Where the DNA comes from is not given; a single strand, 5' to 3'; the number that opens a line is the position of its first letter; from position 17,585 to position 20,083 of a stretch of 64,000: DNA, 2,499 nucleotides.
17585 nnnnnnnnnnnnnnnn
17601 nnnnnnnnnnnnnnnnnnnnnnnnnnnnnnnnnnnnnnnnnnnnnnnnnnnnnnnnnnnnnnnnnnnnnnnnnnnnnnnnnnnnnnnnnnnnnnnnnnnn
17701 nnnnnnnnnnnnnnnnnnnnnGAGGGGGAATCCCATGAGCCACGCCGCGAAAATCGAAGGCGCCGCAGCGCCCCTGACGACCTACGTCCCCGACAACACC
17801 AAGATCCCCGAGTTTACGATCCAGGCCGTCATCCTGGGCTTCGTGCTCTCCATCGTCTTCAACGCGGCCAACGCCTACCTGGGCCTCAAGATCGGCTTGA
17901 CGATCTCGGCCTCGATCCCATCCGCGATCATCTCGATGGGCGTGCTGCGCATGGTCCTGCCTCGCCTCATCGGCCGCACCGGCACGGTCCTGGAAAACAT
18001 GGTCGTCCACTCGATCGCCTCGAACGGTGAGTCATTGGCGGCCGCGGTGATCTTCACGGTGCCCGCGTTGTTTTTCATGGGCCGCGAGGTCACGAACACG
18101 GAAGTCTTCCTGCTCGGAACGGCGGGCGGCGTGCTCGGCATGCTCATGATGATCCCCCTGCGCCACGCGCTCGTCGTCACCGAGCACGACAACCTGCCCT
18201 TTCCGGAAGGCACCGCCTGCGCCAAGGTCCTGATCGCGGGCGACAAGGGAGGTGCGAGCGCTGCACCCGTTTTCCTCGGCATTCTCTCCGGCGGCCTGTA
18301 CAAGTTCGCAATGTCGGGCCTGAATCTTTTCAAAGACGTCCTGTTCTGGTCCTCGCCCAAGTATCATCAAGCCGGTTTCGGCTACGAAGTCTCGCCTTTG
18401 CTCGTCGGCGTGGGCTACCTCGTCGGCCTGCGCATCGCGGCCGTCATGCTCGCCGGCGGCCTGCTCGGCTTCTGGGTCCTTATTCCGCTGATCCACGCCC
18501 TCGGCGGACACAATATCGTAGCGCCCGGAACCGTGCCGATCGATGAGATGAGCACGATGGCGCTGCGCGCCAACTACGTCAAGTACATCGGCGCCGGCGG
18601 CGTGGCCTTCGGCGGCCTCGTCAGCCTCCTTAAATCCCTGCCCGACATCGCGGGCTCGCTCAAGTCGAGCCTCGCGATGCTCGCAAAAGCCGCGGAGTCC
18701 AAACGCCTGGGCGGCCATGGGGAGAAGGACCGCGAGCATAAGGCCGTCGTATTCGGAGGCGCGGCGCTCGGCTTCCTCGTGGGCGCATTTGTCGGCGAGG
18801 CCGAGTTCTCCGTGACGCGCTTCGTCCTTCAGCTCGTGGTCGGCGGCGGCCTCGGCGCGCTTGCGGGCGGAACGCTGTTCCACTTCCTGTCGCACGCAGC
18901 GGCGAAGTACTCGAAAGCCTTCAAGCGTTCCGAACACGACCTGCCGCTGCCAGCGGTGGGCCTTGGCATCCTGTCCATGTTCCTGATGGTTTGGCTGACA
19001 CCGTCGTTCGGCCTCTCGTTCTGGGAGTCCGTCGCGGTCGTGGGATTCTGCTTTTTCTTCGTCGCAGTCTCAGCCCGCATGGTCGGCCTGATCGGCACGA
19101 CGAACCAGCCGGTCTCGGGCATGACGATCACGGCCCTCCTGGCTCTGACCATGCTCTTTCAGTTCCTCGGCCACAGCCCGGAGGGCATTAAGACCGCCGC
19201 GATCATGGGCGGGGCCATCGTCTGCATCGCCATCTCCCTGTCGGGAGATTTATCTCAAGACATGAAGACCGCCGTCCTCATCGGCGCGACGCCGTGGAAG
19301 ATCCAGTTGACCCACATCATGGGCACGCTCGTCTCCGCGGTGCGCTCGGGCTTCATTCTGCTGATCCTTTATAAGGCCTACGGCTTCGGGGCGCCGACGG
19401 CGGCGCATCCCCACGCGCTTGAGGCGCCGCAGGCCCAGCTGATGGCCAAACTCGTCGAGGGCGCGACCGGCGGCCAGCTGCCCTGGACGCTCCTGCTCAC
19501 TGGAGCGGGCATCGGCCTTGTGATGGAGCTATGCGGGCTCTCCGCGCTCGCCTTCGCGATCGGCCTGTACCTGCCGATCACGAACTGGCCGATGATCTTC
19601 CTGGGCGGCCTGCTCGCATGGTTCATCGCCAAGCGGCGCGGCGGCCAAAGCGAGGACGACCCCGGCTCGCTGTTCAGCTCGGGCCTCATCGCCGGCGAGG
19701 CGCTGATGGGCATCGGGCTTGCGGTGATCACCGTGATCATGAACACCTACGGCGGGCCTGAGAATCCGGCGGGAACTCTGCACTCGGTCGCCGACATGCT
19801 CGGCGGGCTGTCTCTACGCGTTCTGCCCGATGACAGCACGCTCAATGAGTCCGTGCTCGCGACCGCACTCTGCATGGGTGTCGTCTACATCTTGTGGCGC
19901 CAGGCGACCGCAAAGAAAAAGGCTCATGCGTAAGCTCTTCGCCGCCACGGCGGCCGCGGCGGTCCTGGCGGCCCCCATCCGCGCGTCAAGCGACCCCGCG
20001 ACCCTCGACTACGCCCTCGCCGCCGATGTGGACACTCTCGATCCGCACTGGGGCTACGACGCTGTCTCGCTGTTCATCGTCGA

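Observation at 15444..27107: OPT-family oligopeptide transporter embedded inside an Opp-type ABC operon with three tandem paralogous binding proteins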

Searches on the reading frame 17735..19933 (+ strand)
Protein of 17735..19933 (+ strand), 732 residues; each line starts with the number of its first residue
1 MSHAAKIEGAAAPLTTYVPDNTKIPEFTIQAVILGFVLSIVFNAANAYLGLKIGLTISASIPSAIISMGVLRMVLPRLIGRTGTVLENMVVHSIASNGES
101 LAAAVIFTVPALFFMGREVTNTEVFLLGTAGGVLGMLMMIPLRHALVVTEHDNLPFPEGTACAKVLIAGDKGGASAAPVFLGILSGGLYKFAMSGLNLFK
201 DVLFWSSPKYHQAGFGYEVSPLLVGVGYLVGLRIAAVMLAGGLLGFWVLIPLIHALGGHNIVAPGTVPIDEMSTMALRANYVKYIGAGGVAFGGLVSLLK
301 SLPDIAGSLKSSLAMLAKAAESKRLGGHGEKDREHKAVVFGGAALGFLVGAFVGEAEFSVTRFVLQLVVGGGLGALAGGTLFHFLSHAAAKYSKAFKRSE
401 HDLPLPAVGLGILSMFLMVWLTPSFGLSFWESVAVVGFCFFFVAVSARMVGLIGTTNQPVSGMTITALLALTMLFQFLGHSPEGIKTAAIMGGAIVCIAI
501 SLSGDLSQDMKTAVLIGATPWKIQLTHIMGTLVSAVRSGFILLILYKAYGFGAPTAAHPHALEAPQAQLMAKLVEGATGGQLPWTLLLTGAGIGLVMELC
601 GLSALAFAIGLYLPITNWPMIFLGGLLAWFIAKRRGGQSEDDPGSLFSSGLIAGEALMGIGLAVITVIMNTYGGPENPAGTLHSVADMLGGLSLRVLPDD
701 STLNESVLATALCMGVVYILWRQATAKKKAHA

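Call 6: search_protein_families(library=pfam, proteins=[window:17735-19933:+])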
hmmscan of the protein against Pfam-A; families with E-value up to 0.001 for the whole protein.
window:17735-19933:+ (732 aa): 1 family
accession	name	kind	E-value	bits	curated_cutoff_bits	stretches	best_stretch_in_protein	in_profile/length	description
PF03169.20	OPT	-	6e-96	322.9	25.8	1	26-665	1-622/623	OPT oligopeptide transporter protein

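Call 7: search_protein_families(library=ncbifam, proteins=[window:17735-19933:+])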
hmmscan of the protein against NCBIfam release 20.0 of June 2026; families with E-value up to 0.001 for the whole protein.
window:17735-19933:+ (732 aa): 2 families
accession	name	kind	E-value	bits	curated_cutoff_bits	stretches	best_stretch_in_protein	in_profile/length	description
TIGR00733.1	TIGR00733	equivalog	4.9e-103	345.6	182.5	2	26-418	1-372/589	OPT family oligopeptide transporter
TIGR00728.1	OPT_sfam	superfamily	3.5e-65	220.9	128.35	2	20-305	10-314/659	OPT family oligopeptide transporter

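Call 10: find_homologous_proteins(query=window:17735-19933:+, max_evalue=1e-20)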
Query window:17735-19933:+ (732 aa): 6231 proteins with E <= 1e-20 among 8000 candidates; the best 120 are listed.
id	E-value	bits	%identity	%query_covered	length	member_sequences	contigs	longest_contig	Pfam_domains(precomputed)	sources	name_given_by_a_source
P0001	0.0e+0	1455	92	100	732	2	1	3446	PF03169.21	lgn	-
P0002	0.0e+0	1390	88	100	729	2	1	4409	PF03169.21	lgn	-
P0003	0.0e+0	1368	86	100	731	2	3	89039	PF03169.21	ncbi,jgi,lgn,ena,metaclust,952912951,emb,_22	jgi:uncharacterized oligopeptide transporter (OPT) family protein|metaclust:\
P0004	0.0e+0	1287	84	98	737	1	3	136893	PF03169.21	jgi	jgi:uncharacterized oligopeptide transporter (OPT) family protein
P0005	0.0e+0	1279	82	100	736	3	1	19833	PF03169.21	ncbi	ncbi:MAG: OPT family oligopeptide transporter [Elusimicrobiota bacterium]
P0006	0.0e+0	1259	81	100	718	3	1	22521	PF03169.21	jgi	jgi:uncharacterized oligopeptide transporter (OPT) family protein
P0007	0.0e+0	1252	81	100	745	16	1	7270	PF03169.21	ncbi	-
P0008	0.0e+0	1252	81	100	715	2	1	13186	PF03169.21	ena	-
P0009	0.0e+0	1245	80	100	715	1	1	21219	PF03169.21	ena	-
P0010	0.0e+0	1244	79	100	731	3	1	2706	PF03169.21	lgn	-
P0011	0.0e+0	1244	79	100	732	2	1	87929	PF03169.21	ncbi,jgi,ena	jgi:uncharacterized oligopeptide transporter (OPT) family protein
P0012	0.0e+0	1234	82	99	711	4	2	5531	PF03169.21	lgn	-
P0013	0.0e+0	1194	79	98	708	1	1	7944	PF03169.21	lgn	-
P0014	0.0e+0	1188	77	100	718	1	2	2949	PF03169.21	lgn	-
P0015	0.0e+0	1099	71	100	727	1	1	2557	PF03169.21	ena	-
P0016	0.0e+0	1093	73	100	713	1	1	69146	PF03169.21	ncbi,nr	ncbi:MAG: oligopeptide transporter, OPT family [Elusimicrobia bacterium]|nr:oligopeptide transporter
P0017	0.0e+0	1089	71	98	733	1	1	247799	PF03169.21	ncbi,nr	ncbi:MAG: oligopeptide transporter, OPT family [Elusimicrobia bacterium]|nr:oligopeptide transporter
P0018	0.0e+0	1084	71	100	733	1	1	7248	PF03169.21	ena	-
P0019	0.0e+0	1074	70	100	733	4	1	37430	PF03169.21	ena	-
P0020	0.0e+0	1073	71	99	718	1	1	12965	PF03169.21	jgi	jgi:uncharacterized oligopeptide transporter (OPT) family protein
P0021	0.0e+0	1073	70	100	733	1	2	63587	PF03169.21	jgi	jgi:uncharacterized oligopeptide transporter (OPT) family protein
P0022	0.0e+0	1067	70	98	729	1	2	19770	PF03169.21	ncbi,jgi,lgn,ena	-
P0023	0.0e+0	1066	70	100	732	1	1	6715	PF03169.21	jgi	jgi:uncharacterized oligopeptide transporter (OPT) family protein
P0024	0.0e+0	1062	70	98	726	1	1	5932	PF03169.21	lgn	-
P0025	0.0e+0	1038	68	100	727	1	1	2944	PF03169.21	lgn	-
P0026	0.0e+0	1037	68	99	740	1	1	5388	PF03169.21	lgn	-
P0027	0.0e+0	1034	68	98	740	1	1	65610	PF03169.21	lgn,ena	-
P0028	0.0e+0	1028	69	99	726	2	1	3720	PF03169.21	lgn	-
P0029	0.0e+0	1016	68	98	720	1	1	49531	PF03169.21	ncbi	-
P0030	5.6e-298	1009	66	100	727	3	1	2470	PF03169.21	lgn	-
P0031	7.7e-297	1005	66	98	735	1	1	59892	PF03169.21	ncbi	-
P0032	1.3e-296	1004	66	100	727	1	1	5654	PF03169.21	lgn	-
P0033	1.5e-295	1001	66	99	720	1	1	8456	PF03169.21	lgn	-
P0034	4.9e-295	999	67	98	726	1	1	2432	PF03169.21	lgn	-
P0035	4.2e-291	986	66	100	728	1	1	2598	PF03169.21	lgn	-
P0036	1.8e-290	984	64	99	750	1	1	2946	PF03169.21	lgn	-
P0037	7.1e-290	982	64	98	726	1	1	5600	PF03169.21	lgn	-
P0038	1.8e-289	981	66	100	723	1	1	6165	PF03169.21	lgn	-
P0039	1.2e-287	975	65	100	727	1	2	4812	PF03169.21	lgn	-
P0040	6.9e-286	969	63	100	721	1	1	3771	PF03169.21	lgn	-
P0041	1.5e-285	968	65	98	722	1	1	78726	PF03169.21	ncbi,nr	ncbi:MAG: oligopeptide transporter, OPT family [Elusimicrobia bacterium]|nr:oligopeptide transporter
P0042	2.2e-284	964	64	100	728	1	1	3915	PF03169.21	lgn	-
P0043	2.2e-284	964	64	98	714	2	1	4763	PF03169.21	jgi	jgi:uncharacterized oligopeptide transporter (OPT) family protein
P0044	1.4e-279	948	64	99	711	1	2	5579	PF03169.21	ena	-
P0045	2.1e-278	944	66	89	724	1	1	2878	PF03169.21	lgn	-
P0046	6.3e-277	939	68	89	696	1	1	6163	PF03169.21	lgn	-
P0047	1.2e-275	935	61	98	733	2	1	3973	PF03169.21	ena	-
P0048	3.9e-274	930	67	89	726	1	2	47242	PF03169.21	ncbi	ncbi:MAG: oligopeptide transporter, OPT family [Elusimicrobiota bacterium]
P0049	4.8e-273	926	62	98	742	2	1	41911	PF03169.21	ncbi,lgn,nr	ncbi:MAG: oligopeptide transporter, OPT family [Elusimicrobiales bacterium]|nr:oligopeptide transpor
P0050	5.9e-273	926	67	89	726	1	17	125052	PF03169.21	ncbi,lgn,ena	-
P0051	3.5e-271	920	62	98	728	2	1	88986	PF03169.21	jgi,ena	-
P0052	1.0e-270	919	62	98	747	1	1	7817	PF03169.21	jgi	jgi:uncharacterized oligopeptide transporter (OPT) family protein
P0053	1.5e-270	918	66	89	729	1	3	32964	PF03169.21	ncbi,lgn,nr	ncbi:MAG: oligopeptide transporter, OPT family [Elusimicrobia bacterium]|nr:oligopeptide transporter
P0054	7.1e-269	913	62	98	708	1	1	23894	PF03169.21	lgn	-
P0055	1.7e-267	908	65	89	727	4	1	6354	PF03169.21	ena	-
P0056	1.8e-267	908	62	98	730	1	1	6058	PF03169.21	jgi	jgi:uncharacterized oligopeptide transporter (OPT) family protein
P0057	6.8e-267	906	63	91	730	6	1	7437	PF03169.21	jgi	jgi:uncharacterized oligopeptide transporter (OPT) family protein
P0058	2.4e-266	904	62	98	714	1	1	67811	PF03169.21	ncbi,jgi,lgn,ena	ncbi:MAG: OPT/YSL family transporter [Elusimicrobiales bacterium]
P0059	4.7e-266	903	61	98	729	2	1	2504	PF03169.21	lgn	-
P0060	8.0e-266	903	62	97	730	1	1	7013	PF03169.21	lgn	-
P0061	3.3e-265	901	61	98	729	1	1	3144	PF03169.21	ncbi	-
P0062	1.1e-264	899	62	98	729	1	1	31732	PF03169.21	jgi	jgi:uncharacterized oligopeptide transporter (OPT) family protein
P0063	1.1e-264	899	65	89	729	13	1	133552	PF03169.21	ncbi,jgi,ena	ncbi:MAG: oligopeptide transporter, OPT family [Elusimicrobiales bacterium]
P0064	1.9e-263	895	62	97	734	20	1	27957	PF03169.21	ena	-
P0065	3.1e-262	891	61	98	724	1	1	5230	PF03169.21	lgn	-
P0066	3.7e-262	890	62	98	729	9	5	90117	PF03169.21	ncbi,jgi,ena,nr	ncbi:MAG: oligopeptide transporter, OPT family [Elusimicrobia bacterium GWA2_62_23]|nr:MAG: oligopep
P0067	4.0e-262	890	62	97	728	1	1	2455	PF03169.21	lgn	-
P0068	6.1e-262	890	61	97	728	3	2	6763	PF03169.21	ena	-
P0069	8.3e-262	889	60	97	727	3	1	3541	PF03169.21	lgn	-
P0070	1.3e-261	889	61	98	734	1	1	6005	PF03169.21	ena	-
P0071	1.1e-258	879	63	91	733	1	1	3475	PF03169.21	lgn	-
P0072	3.4e-258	877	60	99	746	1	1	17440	PF03169.21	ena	-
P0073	1.8e-255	868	58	99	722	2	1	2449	PF03169.21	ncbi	-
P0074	3.7e-255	867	60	91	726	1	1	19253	PF03169.21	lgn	-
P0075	6.4e-253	860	58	99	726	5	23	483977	PF03169.21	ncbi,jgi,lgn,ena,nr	ncbi:MAG: oligopeptide transporter, OPT family [Deltaproteobacteria bacterium RIFCSPLOWO2_12_FULL_44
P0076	7.5e-253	860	61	89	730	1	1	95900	PF03169.21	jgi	-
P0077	5.6e-252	857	57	99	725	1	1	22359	PF03169.21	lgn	-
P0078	6.7e-251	853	74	74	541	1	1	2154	PF03169.21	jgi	jgi:uncharacterized oligopeptide transporter (OPT) family protein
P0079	1.4e-250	852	57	99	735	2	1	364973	PF03169.21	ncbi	-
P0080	2.2e-250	852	58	99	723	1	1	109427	PF03169.21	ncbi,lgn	ncbi:MAG: oligopeptide transporter, OPT family [Elusimicrobiota bacterium]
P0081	3.0e-250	851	57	99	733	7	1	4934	PF03169.21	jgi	jgi:uncharacterized oligopeptide transporter (OPT) family protein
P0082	5.0e-250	850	57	99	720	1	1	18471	PF03169.21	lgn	-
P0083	9.2e-250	849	59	99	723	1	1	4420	PF03169.21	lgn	-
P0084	1.3e-249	849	59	91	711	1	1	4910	PF03169.21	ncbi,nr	ncbi:MAG: oligopeptide transporter, OPT family, partial [Elusimicrobiales bacterium]|nr:oligopeptide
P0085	7.6e-248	843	55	99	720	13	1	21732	PF03169.21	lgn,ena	-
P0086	2.9e-247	841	56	98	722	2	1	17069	PF03169.21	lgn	-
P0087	9.5e-247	840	61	90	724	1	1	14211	PF03169.21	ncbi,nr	ncbi:MAG: oligopeptide transporter, OPT family [Deltaproteobacteria bacterium]|nr:oligopeptide trans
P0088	1.0e-246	839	56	99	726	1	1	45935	PF03169.21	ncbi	ncbi:MAG: OPT family oligopeptide transporter [Elusimicrobiales bacterium]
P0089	1.0e-246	839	56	99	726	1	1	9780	PF03169.21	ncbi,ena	-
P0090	1.1e-246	839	56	99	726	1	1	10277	PF03169.21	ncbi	ncbi:MAG: OPT family oligopeptide transporter [Elusimicrobiales bacterium]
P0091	1.8e-246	839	59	91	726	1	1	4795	PF03169.21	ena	-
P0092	2.3e-246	838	56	99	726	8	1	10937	PF03169.21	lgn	-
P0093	9.2e-246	836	57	99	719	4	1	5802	PF03169.21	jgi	-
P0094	9.0e-241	820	78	68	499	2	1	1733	PF03169.21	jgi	jgi:uncharacterized oligopeptide transporter (OPT) family protein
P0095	6.9e-236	804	56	99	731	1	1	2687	PF03169.21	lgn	-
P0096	7.7e-220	751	57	92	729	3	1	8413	PF03169.21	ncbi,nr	ncbi:MAG TPA: oligopeptide transporter, OPT family [Polyangiales bacterium]|nr:oligopeptide transpor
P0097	2.4e-219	749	58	90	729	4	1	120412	PF03169.21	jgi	jgi:uncharacterized oligopeptide transporter (OPT) family protein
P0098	1.4e-218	746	71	65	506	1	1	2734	PF03169.21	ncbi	-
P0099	1.6e-218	746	57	90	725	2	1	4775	PF03169.21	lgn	-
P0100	1.4e-216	740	58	89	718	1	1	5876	PF03169.21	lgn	-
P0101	2.3e-216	739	58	89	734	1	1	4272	PF03169.21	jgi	jgi:uncharacterized oligopeptide transporter (OPT) family protein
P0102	4.9e-216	738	56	94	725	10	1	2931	PF03169.21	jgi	jgi:uncharacterized oligopeptide transporter (OPT) family protein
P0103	4.0e-215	735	57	91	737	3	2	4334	PF03169.21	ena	-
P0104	6.8e-215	734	58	90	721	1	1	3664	PF03169.21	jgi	jgi:uncharacterized oligopeptide transporter (OPT) family protein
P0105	5.8e-214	731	57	88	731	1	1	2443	PF03169.21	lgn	-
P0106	6.1e-214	731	57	91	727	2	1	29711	PF03169.21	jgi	jgi:uncharacterized oligopeptide transporter (OPT) family protein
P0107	3.5e-213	729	57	89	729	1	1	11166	PF03169.21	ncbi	-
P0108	1.4e-208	713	55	92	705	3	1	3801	PF03169.21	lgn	-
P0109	1.6e-208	713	57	89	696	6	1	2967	PF03169.21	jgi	jgi:uncharacterized oligopeptide transporter (OPT) family protein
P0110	1.6e-208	713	57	89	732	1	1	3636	PF03169.21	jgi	jgi:uncharacterized oligopeptide transporter (OPT) family protein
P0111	1.9e-208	713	62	74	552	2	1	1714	PF03169.21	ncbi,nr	ncbi:MAG: OPT/YSL family transporter, partial [bacterium]|nr:OPT/YSL family transporter [bacterium]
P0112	1.4e-206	707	53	96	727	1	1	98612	PF03169.21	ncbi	-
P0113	2.9e-199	683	58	83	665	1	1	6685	PF03169.21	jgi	jgi:uncharacterized oligopeptide transporter (OPT) family protein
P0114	4.5e-189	649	59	75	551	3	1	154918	PF03169.21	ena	-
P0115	6.6e-183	628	61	69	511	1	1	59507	PF03169.21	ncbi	ncbi:MAG: OPT/YSL family transporter [Elusimicrobiota bacterium]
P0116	9.1e-182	625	53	45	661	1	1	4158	PF03169.21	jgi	jgi:putative OPT family oligopeptide transporter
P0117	6.3e-173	595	43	91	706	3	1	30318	PF03169.21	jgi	jgi:putative OPT family oligopeptide transporter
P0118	1.1e-171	591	53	45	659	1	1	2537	PF03169.21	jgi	jgi:putative OPT family oligopeptide transporter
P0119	1.4e-167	578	53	44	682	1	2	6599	PF03169.21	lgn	-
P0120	1.8e-167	577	50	45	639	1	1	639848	PF03169.21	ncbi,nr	ncbi:MAG: oligopeptide transporter, OPT family [bacterium]|nr:oligopeptide transporter, OPT family [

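Call 12: find_related_loci(query=A1, collection=genome_contigs, flank=10000)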
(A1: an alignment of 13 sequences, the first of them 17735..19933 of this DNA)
Query A1 (732 aa) in genome_contigs; peptide patterns used: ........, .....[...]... (x = any residue, [..] = any of these).
600 stretches matched a pattern (row limit reached: there are more); 578 encode a relative of the query (tblastn E <= 1e-3); the best 80 are kept; 80 distinct loci.
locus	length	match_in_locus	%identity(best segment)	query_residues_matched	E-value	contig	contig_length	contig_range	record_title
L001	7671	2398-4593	92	1-732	0e+0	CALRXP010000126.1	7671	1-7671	MAG: Candidatus Endomicrobium trichonymphae isolate JJ-MEM5D2-223-10-m2-bin112 genome assembly, contig: JJ-MEM5D2-223-C1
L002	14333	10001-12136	71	14-721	0e+0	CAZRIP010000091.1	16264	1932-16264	MAG TPA_asm: uncultured Elusimicrobia sp. isolate binchicken_co54_389 genome assembly, contig: NODE_6342_length_16264_co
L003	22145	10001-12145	68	14-732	0e+0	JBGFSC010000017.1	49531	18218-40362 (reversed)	MAG: Elusimicrobiota bacterium isolate BA1A30.2019.Bin.75 NODE_404_length_49531_cov_4.194920, whole genome shotgun seque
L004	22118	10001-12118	65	16-731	0e+0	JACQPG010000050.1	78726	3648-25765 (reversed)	MAG: Elusimicrobia bacterium isolate NC_groundwater_1301_Ag_S-0.2um_62_34 S_p2_S4_coassembly_k141_1454433, whole genome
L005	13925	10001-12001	64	17-668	0e+0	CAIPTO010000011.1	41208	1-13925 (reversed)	MAG: uncultured Elusimicrobia bacterium isolate AM-2014-D8_bin-1076 genome assembly, contig: bin-1076:011/147, whole gen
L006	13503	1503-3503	66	17-668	0e+0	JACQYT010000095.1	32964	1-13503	MAG: Elusimicrobia bacterium isolate NC_groundwater_1548_Pr4_S-0.65um_54_32 SR1-18-Sp65_coassembly_scaffold_268487, whol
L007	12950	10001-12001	67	17-668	0e+0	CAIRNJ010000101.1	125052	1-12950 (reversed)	MAG: uncultured Elusimicrobia bacterium isolate MJ_bin-1308 genome assembly, contig: bin-1308:101/112, whole genome shot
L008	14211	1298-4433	61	13-668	0e+0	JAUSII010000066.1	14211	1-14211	MAG: Deltaproteobacteria bacterium isolate E14_metabat.bin.232 E14_k141_1039953, whole genome shotgun sequence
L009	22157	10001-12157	58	6-729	0e+0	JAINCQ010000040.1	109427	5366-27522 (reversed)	MAG: Elusimicrobiota bacterium isolate BIN6 5492, whole genome shotgun sequence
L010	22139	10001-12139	61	17-732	0e+0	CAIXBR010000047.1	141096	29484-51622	MAG: uncultured Elusimicrobia bacterium isolate AlinenLipids_bin-3311 genome assembly, contig: bin-3311:047/132, whole g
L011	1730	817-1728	76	1-299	9e-157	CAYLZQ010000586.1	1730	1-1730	MAG TPA_asm: uncultured Elusimicrobia bacterium isolate binchicken_co21_239 genome assembly, contig: NODE_180789_length_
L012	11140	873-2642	41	17-682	7e-129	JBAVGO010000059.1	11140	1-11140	MAG: Lutisporaceae bacterium isolate MFD06945_ilm_asm_bin8 k127_4215, whole genome shotgun sequence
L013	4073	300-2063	39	7-665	5e-121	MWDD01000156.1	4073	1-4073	MAG: bacterium ADurb.Bin157 isolate ADurb.Bin157 BWY02_contig000156, whole genome shotgun sequence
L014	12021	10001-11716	42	12-667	1e-118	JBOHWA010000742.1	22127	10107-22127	MAG: Candidatus Binatia bacterium isolate H1-B2_metabat2.bin.22_sub k127_178585, whole genome shotgun sequence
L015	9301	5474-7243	39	11-667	3e-118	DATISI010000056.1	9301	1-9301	MAG TPA_asm: Clostridiaceae bacterium isolate SMAG_U15925 k141_751641, whole genome shotgun sequence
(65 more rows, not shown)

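Call 14: find_related_loci(query=A1, collection=metagenome_contigs, flank=10000)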
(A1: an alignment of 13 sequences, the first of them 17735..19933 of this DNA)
Query A1 (732 aa) in metagenome_contigs; peptide patterns used: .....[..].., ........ (x = any residue, [..] = any of these).
600 stretches matched a pattern (row limit reached: there are more); 489 encode a relative of the query (tblastn E <= 1e-3); the best 80 are kept; 80 distinct loci.
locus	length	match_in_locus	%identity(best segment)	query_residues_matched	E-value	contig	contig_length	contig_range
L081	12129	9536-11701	80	1-722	0e+0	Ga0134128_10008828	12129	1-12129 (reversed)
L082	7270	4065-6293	81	1-729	0e+0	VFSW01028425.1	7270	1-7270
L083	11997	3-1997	80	83-732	0e+0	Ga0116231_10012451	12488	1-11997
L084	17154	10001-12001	64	17-668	0e+0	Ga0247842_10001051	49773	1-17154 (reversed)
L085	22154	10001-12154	61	17-732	0e+0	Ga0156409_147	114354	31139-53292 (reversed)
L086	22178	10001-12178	62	17-731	0e+0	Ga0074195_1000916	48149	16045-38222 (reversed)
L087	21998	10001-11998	65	17-667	0e+0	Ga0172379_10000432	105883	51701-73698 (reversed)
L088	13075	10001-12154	58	6-728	0e+0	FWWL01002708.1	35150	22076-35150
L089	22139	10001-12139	63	17-732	0e+0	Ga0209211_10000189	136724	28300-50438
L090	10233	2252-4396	57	6-728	0e+0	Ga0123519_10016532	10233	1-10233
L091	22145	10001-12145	57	6-728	0e+0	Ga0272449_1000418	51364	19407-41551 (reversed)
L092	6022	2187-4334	57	6-729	0e+0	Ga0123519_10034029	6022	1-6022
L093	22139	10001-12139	62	17-732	0e+0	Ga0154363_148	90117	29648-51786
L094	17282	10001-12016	59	6-667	0e+0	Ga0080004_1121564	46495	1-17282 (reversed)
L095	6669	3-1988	57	60-729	0e+0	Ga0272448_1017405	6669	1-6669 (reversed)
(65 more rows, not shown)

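Call 17: find_encoding_contigs(protein=P0004, flank=10000, max_places=2)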
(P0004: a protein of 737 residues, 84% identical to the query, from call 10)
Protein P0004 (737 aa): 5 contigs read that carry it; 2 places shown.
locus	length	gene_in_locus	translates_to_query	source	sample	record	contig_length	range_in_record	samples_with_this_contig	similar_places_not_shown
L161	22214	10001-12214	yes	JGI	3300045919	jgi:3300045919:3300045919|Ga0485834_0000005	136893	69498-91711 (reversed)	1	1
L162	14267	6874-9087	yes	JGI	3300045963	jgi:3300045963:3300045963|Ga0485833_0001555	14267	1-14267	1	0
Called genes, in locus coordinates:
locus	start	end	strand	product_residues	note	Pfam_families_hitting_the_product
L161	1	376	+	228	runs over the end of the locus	PF00072:Response_reg, PF00486:Trans_reg_C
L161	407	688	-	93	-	-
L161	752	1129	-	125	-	PF00665:rve, PF13683:rve_3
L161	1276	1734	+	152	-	-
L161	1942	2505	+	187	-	-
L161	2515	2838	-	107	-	PF10431:ClpB_D2-small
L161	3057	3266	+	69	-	PF00486:Trans_reg_C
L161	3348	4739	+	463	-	PF13398:Peptidase_M50B (weak)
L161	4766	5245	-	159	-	PF02643:DUF192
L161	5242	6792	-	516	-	-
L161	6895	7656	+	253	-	-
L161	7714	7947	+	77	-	PF01037:AsnC_trans_reg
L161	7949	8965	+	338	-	PF00005:ABC_tran, PF13304:AAA_21, PF08352:oligo_HPY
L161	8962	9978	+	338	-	PF00005:ABC_tran, PF08352:oligo_HPY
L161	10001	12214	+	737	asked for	PF03169:OPT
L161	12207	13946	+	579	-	PF00496:SBP_bac_5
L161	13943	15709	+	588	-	PF00496:SBP_bac_5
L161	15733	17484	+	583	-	PF00496:SBP_bac_5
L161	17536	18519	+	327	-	PF00528:BPD_transp_1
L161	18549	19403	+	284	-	PF00528:BPD_transp_1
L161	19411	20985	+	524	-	PF00501:AMP-binding, PF13193:AMP-binding_C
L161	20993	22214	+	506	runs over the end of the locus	PF01743:PolyA_pol, PF12627:PolyA_pol_RNAbd, PF01966:HD (weak), PF13735:tRNA_NucTran2_2 (faint)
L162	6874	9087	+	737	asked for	PF03169:OPT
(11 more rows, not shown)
